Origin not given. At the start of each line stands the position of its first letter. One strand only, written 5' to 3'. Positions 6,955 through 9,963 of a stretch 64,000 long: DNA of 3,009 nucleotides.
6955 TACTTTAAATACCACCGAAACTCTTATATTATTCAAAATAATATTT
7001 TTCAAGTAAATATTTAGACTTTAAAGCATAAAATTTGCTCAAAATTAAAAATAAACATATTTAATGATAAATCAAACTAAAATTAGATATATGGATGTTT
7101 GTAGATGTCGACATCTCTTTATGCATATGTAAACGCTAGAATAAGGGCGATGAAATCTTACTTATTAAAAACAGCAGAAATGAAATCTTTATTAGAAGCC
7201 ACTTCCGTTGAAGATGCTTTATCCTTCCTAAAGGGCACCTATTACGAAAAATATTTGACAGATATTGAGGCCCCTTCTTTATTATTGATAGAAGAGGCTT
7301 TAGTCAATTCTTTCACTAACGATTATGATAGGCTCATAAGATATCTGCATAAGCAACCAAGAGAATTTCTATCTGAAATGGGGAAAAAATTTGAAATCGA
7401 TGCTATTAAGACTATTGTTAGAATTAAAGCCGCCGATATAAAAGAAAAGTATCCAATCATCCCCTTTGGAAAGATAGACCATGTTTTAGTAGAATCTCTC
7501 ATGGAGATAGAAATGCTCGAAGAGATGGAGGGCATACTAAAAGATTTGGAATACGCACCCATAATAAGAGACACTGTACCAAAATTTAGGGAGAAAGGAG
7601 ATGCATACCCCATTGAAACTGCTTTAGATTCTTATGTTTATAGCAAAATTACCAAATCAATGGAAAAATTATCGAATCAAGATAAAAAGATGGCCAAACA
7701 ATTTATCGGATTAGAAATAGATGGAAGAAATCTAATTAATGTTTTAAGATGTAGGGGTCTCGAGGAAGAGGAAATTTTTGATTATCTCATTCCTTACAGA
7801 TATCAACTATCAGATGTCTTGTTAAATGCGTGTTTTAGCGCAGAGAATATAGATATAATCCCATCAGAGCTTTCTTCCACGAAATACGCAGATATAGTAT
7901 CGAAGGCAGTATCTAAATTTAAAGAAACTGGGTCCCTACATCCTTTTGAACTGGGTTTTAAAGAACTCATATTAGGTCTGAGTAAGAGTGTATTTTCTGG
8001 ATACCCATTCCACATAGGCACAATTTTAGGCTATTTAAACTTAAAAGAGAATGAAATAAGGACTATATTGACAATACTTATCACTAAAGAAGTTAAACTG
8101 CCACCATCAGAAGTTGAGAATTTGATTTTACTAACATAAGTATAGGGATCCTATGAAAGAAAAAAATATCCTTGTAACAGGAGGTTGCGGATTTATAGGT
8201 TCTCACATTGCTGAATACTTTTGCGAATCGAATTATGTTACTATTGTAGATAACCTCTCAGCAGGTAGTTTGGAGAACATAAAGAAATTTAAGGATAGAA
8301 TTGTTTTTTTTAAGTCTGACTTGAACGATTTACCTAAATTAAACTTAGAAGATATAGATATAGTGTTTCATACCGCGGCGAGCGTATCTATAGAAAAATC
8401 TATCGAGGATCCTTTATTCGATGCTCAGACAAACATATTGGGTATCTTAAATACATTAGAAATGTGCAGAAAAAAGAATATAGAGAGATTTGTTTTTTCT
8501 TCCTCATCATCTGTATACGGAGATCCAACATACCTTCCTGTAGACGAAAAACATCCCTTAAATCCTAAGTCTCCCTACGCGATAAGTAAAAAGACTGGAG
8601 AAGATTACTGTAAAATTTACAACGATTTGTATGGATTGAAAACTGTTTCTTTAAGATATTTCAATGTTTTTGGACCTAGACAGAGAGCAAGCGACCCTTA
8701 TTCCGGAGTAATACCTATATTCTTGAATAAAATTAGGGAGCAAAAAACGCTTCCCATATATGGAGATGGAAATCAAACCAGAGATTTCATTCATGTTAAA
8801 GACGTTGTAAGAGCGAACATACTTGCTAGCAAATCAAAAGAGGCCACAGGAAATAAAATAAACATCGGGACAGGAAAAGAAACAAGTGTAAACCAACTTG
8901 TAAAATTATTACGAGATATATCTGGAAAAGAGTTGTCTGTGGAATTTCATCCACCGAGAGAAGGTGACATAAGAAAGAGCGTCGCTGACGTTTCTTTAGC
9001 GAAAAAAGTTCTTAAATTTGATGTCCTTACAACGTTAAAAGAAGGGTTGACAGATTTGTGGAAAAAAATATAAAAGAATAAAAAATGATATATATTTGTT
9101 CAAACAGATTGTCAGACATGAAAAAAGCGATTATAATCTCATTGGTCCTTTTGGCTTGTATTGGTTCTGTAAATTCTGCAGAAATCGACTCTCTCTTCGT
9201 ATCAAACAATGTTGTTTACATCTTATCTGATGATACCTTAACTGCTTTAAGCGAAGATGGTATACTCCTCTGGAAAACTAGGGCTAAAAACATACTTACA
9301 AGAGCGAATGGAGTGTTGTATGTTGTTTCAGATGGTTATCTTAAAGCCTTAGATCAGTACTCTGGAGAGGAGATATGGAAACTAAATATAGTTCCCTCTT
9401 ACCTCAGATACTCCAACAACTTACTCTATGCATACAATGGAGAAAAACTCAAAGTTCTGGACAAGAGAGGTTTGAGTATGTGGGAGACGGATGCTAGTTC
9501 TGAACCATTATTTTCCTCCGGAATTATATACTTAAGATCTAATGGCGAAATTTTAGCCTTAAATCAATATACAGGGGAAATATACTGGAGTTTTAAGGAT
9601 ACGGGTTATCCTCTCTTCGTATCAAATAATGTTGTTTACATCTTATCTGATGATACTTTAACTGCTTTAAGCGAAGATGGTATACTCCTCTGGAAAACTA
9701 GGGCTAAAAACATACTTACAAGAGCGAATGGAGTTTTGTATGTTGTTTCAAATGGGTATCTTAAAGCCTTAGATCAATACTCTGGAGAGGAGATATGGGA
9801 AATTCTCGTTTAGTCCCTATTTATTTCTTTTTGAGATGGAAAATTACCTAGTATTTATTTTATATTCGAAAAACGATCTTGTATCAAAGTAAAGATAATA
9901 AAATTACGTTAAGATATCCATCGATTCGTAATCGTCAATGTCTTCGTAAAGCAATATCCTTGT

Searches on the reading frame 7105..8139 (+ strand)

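Call 24: search_protein_families(library=pfam, proteins=[window:7105-8139:+], max_evalue=0.001)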
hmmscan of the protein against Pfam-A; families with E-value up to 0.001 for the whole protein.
window:7105-8139:+ (344 aa): 1 family
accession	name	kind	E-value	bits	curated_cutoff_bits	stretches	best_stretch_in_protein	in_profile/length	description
PF01992.21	vATP-synt_AC39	-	2.8e-68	231.2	29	1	9-339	1-338/339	ATP synthase (C/AC39) subunit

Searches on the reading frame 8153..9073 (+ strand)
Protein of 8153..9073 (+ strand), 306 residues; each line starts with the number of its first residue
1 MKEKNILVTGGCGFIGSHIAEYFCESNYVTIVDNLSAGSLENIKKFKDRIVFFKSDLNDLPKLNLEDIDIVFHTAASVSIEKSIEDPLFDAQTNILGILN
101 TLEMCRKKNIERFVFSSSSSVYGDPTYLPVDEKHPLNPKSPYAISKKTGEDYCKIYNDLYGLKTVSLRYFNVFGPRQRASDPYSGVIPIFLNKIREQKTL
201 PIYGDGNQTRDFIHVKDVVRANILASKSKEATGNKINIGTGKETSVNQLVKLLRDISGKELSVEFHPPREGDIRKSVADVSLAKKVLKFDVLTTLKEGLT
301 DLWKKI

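Call 24: search_protein_families(library=pfam, proteins=[window:8153-9073:+], max_evalue=0.001)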
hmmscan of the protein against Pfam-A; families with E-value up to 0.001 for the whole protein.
window:8153-9073:+ (306 aa): 8 families
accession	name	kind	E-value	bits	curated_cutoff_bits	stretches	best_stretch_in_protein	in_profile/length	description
PF01370.27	Epimerase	-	1.5e-59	201.7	20.9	1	6-239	1-240/240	NAD dependent epimerase/dehydratase family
PF16363.11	GDP_Man_Dehyd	-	7.1e-57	193.8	27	1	7-301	1-331/332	GDP-mannose 4,6 dehydratase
PF01073.25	3Beta_HSD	-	2.2e-27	96.2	22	1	7-228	1-231/280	3-beta hydroxysteroid dehydrogenase/isomerase family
PF02719.21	Polysacc_synt_2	-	1.7e-14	54.1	20.2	1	6-262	1-252/293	Polysaccharide biosynthesis protein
PF07993.18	NAD_binding_4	-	3.5e-11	43.2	20.1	1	65-215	86-251/258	Male sterility protein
PF04321.23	RmlD_sub_bind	-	2e-07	30.8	27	1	5-174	2-153/287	RmlD substrate binding domain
PF05368.20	NmrA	-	2.6e-05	24.4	27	0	3-116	2-105/298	NmrA-like family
PF13460.12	NAD_binding_10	-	6.6e-05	23.3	27.2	1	10-152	1-130/184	NAD(P)H-binding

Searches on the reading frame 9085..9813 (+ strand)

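Call 24: search_protein_families(library=pfam, proteins=[window:9085-9813:+], max_evalue=0.001)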
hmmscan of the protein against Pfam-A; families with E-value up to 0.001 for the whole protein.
window:9085-9813:+ (242 aa): 3 families
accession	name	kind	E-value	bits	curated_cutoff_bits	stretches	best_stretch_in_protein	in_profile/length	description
PF13360.13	PQQ_2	-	2.7e-19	70.2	27.6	2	83-190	2-119/233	Outer membrane protein assembly factor BamB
PF01011.28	PQQ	-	3.9e-07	29.6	26.7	1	74-175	56-145/595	Glucose/ethanol/alcohol dehydrogenase, beta-propeller domain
PF13570.13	Beta-prop_ACSF4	-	6.8e-07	29.4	133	0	44-149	106-223/329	Beta-alanine-activating enzyme, beta-propeller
